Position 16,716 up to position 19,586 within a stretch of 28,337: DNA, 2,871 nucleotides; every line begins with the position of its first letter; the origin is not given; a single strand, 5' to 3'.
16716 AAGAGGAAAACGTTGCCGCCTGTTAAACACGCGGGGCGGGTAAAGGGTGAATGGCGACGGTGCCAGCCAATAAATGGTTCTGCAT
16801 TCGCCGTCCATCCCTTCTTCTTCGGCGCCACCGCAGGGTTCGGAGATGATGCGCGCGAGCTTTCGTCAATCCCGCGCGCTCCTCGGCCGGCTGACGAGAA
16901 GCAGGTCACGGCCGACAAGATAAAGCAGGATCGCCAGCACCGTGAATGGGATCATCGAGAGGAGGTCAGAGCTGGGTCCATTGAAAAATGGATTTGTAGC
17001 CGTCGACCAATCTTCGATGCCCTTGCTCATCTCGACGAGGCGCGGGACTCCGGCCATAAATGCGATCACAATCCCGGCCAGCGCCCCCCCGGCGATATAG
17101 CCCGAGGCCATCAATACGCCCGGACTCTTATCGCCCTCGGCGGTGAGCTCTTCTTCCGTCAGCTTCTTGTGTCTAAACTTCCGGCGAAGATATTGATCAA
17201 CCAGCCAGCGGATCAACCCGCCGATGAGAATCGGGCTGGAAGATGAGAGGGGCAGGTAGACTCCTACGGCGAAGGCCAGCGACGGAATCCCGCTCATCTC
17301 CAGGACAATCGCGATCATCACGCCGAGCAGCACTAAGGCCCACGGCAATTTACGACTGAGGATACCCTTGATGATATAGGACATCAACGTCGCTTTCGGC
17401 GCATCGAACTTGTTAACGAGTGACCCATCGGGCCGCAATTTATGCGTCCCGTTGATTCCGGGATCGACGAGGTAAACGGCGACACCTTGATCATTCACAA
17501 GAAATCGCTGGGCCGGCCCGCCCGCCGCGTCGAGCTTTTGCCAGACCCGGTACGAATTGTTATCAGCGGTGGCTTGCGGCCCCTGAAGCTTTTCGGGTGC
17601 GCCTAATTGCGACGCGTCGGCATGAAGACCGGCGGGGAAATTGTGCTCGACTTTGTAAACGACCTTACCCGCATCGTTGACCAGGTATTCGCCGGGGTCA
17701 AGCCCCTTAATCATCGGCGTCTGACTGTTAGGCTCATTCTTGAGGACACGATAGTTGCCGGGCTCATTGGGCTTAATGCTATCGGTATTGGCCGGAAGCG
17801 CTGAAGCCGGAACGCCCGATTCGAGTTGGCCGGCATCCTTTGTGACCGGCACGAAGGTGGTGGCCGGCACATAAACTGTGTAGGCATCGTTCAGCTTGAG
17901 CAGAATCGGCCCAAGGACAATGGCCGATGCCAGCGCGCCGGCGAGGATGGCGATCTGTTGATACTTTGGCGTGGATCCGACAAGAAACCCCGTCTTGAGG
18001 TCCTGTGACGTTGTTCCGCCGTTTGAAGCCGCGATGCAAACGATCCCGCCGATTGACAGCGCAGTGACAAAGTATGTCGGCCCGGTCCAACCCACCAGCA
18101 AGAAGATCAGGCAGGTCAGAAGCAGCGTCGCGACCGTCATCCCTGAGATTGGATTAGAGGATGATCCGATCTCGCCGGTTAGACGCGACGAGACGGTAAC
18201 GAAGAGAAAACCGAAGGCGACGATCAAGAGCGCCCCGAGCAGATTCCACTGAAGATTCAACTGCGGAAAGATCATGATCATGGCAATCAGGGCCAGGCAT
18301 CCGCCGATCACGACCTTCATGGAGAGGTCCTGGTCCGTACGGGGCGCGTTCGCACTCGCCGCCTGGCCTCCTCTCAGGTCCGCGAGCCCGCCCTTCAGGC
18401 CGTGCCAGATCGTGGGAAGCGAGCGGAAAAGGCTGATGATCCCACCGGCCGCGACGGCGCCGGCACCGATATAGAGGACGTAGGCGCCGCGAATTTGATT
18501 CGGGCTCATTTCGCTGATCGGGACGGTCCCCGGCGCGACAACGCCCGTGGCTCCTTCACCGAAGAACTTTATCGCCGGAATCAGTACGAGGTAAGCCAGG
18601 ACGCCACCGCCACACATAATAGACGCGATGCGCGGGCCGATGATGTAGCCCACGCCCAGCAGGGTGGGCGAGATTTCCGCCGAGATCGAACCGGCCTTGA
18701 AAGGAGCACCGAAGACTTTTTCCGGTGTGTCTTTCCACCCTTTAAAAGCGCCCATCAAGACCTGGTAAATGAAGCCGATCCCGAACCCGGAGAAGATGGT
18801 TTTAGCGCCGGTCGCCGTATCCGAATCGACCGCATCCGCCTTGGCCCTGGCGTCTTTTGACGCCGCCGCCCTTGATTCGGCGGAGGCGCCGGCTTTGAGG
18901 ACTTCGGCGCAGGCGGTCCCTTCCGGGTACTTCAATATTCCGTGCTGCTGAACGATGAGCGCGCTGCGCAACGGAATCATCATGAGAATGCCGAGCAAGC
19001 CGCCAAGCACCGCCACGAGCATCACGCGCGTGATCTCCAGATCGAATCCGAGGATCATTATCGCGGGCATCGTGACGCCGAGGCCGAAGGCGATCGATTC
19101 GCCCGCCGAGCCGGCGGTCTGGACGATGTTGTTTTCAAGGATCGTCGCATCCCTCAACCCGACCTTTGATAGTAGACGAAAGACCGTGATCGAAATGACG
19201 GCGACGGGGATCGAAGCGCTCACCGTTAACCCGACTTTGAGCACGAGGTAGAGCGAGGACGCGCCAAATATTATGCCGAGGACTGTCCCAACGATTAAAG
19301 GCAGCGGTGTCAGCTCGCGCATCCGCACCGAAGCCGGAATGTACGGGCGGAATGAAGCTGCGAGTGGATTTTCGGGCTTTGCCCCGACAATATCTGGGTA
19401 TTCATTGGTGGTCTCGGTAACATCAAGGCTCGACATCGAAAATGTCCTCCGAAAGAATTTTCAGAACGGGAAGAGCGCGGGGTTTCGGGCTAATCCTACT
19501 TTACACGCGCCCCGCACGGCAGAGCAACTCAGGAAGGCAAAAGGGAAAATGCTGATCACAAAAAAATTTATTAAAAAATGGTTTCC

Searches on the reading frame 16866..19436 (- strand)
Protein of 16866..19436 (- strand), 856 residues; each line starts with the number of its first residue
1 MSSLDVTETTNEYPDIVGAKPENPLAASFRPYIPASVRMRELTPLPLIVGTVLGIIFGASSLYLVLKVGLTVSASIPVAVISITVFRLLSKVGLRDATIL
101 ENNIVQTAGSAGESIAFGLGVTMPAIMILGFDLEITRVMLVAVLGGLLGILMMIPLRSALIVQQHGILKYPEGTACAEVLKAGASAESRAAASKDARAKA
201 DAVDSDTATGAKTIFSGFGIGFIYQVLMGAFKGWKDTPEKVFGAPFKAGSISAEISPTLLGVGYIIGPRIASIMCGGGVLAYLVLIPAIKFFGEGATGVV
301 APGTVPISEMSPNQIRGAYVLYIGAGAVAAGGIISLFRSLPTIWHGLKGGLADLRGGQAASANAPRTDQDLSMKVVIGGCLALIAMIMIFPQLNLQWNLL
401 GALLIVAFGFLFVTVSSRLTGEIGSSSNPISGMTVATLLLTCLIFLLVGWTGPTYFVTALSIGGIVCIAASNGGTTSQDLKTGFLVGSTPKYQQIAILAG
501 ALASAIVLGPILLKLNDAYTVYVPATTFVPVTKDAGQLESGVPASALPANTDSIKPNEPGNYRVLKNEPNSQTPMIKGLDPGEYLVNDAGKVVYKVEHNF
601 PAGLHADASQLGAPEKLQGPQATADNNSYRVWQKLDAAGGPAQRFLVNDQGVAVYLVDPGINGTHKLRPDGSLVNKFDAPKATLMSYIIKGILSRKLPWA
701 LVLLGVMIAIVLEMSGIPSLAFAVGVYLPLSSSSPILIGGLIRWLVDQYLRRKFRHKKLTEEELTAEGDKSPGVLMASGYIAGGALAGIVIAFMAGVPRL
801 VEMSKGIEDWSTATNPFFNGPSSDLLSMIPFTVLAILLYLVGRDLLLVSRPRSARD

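Call 42: search_protein_families(library=pfam, proteins=[window:16866-19436:-], max_evalue=0.001)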
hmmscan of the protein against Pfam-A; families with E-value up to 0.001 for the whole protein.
window:16866-19436:- (856 aa): 1 family
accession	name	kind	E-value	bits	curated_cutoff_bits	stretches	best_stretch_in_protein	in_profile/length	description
PF03169.20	OPT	-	5.2e-94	316.5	25.8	2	42-521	2-496/623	OPT oligopeptide transporter protein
